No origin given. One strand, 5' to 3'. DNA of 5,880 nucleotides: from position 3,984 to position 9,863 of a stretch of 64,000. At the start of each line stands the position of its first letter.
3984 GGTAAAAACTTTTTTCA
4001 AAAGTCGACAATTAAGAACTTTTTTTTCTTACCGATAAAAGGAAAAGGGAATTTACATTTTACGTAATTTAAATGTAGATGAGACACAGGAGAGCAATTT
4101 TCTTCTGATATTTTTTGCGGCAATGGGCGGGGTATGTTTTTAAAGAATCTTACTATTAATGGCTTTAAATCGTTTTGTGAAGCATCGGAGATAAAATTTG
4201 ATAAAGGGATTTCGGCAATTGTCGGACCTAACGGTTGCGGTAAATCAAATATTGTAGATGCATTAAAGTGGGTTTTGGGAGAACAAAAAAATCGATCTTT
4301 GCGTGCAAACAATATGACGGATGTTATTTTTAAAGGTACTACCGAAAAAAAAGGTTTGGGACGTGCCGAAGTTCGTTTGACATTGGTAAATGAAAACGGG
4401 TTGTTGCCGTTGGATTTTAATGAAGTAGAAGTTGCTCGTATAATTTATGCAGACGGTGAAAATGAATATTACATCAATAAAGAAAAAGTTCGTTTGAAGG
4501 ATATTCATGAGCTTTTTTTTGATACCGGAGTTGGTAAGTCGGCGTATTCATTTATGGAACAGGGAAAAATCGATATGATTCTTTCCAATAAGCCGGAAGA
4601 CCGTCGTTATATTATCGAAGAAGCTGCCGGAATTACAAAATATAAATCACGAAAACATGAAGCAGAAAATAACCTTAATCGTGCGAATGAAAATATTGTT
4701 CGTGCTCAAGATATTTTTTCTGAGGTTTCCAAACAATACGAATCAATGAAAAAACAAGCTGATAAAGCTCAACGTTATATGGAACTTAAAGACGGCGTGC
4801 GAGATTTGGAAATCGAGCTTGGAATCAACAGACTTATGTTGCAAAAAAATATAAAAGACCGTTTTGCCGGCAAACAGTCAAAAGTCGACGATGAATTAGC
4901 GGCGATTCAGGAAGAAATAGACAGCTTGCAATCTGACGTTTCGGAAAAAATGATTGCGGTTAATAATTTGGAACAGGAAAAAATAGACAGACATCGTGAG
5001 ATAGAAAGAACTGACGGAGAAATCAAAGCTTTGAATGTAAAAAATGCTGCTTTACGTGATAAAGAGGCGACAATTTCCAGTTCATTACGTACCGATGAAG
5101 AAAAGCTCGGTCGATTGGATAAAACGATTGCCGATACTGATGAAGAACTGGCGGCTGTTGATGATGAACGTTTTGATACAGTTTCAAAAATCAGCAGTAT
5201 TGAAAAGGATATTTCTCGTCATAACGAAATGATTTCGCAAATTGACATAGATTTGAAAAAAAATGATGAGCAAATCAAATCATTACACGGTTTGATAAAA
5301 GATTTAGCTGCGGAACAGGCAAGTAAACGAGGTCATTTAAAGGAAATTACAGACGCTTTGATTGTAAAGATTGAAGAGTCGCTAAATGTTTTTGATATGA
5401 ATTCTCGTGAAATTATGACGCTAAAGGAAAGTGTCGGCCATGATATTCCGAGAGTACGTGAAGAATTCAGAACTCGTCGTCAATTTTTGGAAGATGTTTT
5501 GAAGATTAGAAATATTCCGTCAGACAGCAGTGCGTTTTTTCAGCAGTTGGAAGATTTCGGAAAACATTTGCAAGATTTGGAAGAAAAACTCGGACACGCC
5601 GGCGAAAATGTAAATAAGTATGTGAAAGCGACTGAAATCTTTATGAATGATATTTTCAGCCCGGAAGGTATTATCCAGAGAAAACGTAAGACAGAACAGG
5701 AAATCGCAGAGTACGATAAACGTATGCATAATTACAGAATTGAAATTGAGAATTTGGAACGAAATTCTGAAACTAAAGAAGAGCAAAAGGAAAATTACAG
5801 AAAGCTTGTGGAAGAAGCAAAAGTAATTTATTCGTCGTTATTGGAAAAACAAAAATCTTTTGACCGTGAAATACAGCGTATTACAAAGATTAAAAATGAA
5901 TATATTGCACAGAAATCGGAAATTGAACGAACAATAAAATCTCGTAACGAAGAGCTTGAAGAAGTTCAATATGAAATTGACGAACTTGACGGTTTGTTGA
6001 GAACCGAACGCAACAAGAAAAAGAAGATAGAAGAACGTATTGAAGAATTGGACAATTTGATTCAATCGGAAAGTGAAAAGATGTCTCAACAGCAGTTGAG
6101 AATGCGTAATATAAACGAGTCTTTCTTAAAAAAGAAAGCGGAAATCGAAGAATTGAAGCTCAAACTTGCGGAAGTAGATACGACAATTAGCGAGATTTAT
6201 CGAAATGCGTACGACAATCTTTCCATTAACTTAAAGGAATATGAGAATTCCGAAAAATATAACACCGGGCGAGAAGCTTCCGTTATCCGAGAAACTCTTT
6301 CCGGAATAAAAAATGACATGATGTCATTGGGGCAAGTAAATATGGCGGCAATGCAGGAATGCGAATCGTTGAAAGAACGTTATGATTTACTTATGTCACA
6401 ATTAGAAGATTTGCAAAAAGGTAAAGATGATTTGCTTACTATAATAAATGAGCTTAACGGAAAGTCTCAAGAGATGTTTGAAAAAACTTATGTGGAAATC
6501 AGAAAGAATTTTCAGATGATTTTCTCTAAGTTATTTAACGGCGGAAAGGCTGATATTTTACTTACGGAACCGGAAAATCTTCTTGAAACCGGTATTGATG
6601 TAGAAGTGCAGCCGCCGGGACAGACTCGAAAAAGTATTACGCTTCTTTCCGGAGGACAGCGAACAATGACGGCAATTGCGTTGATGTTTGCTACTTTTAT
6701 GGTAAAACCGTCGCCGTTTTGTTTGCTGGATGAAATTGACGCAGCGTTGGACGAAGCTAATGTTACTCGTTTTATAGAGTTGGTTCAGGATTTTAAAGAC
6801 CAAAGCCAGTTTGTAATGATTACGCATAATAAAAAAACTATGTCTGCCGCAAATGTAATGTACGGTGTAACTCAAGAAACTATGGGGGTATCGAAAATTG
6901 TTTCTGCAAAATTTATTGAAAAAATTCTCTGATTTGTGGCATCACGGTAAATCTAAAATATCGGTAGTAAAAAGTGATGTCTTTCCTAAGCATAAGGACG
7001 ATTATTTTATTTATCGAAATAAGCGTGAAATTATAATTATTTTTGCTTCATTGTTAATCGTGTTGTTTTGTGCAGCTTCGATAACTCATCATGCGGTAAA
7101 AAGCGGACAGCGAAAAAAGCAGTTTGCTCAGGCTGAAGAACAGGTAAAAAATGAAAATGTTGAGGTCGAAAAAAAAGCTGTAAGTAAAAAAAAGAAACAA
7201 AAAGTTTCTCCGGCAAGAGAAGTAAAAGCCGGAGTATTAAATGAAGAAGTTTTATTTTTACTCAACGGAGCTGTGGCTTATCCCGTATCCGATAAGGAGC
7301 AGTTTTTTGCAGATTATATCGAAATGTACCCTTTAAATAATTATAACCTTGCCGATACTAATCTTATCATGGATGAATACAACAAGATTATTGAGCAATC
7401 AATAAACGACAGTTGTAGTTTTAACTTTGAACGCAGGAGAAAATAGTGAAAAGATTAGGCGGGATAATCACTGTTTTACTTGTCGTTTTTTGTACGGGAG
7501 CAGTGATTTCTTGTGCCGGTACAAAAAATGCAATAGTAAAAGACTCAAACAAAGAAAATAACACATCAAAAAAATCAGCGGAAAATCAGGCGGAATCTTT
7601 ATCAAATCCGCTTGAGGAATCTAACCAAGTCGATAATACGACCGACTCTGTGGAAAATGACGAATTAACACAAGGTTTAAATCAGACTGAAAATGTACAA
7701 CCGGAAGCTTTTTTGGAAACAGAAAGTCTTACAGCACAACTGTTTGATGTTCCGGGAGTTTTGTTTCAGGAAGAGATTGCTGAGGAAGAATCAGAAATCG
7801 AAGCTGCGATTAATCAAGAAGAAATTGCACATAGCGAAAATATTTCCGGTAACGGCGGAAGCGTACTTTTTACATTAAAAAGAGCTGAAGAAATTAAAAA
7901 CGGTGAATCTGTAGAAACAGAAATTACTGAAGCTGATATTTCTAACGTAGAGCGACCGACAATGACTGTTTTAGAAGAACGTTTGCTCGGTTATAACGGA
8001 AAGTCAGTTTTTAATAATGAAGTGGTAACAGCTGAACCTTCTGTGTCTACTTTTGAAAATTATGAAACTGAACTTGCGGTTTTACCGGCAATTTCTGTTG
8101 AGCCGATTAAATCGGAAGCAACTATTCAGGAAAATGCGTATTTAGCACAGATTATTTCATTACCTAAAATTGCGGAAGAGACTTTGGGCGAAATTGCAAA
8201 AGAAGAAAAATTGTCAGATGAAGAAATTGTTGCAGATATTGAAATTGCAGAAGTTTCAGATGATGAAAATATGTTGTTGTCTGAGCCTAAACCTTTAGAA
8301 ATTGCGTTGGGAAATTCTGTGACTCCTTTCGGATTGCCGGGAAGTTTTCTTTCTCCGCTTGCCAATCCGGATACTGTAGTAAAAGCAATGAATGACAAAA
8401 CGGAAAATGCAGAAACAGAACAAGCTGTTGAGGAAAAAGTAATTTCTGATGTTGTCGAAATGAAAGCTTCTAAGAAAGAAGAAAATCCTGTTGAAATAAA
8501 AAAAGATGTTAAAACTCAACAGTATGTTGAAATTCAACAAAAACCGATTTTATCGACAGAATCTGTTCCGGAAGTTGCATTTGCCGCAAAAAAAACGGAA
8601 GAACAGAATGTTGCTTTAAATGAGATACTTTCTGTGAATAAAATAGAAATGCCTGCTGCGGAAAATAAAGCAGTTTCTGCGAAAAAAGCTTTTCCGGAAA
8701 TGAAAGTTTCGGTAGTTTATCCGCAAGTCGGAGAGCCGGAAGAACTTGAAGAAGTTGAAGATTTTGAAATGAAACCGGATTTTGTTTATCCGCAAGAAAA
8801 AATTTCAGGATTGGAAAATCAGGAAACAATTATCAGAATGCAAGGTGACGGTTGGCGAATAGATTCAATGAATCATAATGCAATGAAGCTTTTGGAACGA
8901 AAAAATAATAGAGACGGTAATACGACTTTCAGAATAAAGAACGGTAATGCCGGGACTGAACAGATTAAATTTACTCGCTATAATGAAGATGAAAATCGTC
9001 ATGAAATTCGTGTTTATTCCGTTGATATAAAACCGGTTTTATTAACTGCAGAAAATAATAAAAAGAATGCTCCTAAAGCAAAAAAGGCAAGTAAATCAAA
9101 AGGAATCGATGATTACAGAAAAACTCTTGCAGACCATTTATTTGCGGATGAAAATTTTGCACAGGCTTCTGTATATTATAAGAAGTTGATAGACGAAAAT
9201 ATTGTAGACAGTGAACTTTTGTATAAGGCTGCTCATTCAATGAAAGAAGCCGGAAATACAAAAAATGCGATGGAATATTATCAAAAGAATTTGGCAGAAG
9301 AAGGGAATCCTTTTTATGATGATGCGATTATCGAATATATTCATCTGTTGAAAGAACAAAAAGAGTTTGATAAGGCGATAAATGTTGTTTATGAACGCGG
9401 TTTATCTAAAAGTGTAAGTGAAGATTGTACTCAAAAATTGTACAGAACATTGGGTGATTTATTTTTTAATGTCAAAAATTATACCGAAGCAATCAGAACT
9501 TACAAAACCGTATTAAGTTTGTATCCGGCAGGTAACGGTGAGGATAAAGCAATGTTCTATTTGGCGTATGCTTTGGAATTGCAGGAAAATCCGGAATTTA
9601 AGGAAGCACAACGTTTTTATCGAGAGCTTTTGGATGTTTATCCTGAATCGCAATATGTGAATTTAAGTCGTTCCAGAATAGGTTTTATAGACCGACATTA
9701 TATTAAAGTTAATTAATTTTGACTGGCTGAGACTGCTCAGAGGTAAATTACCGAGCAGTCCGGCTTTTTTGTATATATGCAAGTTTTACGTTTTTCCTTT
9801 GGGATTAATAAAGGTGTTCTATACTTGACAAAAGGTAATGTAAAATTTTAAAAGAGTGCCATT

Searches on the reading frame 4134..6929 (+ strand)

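Call 40: search_protein_families(library=pfam, proteins=[window:4134-6929:+], max_evalue=0.00001)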
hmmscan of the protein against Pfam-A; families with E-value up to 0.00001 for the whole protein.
window:4134-6929:+ (932 aa): 4 families
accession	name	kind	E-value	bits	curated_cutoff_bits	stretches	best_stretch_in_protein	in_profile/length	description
PF02463.25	SMC_N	-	6.9e-57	192.8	40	1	2-920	1-219/220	RecF/RecN/SMC N terminal domain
PF13476.12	AAA_23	-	4.4e-19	70.3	27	1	6-268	2-199/201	AAA domain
PF13304.12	AAA_21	-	5.2e-09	37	27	0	26-64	1-44/304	AAA domain, putative AbiEii toxin, Type IV TA system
PF13555.12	AAA_29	-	3.7e-06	27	27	0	13-52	11-50/61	P-loop containing region of AAA domain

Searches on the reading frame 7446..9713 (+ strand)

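Call 40: search_protein_families(library=pfam, proteins=[window:7446-9713:+], max_evalue=0.00001)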
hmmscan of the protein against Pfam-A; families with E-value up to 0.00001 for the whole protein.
window:7446-9713:+ (756 aa): 6 families
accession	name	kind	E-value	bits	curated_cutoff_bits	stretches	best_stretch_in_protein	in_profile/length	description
PF13428.12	TPR_14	-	2.4e-09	37.4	23.5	0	705-736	4-35/44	Tetratricopeptide repeat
PF13174.12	TPR_6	-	2.5e-08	34.5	26.3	0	702-735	2-33/33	Tetratricopeptide repeat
PF07719.23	TPR_2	-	5.9e-07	29.6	27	0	664-694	2-32/34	Tetratricopeptide repeat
PF14559.12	TPR_19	-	1.3e-06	29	25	0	601-647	3-47/68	Tetratricopeptide repeat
PF13424.12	TPR_12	-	1.6e-06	28.7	30.1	0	665-733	5-76/77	Tetratricopeptide repeat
PF24575.1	TPR_Slam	-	4.3e-06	27.5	35.2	0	683-752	28-97/104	Surface lipoprotein assembly modifier, N-terminal TPR repeats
